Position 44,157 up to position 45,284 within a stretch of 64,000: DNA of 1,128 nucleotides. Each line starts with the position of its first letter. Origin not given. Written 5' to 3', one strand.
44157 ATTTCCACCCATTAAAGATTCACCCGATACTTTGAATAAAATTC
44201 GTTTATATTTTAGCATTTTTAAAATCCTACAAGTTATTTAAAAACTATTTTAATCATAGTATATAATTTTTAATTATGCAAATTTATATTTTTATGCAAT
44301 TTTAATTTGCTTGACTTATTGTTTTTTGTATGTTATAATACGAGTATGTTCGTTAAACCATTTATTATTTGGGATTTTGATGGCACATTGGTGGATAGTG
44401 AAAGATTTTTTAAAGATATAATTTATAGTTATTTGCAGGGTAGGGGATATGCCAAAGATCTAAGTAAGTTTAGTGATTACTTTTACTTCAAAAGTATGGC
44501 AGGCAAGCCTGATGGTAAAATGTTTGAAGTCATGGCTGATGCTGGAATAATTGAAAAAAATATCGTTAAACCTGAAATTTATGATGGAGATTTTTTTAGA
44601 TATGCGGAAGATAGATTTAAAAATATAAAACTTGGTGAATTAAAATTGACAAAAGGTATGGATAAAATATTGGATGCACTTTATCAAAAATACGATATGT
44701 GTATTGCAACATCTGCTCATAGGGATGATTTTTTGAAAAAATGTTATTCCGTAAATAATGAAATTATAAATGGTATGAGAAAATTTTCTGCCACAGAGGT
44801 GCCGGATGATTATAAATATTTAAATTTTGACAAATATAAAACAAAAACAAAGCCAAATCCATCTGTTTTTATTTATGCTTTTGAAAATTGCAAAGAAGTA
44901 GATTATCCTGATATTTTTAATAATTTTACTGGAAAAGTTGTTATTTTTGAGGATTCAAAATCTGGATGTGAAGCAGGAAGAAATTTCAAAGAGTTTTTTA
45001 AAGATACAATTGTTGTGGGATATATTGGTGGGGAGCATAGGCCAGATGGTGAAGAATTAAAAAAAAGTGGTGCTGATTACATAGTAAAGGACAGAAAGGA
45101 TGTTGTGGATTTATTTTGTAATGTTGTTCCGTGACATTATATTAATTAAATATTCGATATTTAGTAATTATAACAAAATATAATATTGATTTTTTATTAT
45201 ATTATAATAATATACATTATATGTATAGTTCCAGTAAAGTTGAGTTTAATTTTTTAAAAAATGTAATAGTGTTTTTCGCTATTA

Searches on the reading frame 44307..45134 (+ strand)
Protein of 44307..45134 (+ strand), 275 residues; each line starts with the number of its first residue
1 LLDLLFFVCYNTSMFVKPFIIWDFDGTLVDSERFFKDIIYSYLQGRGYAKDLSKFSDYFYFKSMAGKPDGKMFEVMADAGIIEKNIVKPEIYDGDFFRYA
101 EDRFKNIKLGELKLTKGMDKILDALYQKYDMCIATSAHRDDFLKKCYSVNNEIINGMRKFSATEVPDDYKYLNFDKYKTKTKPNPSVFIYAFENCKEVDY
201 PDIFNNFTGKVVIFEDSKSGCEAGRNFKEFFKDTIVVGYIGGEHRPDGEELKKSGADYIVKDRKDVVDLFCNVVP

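Call 33: search_protein_families(library=pfam, proteins=[window:44307-45134:+], max_evalue=0.01)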
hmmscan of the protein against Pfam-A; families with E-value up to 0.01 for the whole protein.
window:44307-45134:+ (275 aa): 2 families
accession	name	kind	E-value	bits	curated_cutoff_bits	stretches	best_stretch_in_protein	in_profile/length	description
PF13419.12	HAD_2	-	1.7e-09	38.5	23.8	1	20-150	1-117/178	Haloacid dehalogenase-like hydrolase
PF00702.32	Hydrolase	-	2.5e-06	28.5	26.4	1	20-226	4-189/191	haloacid dehalogenase-like hydrolase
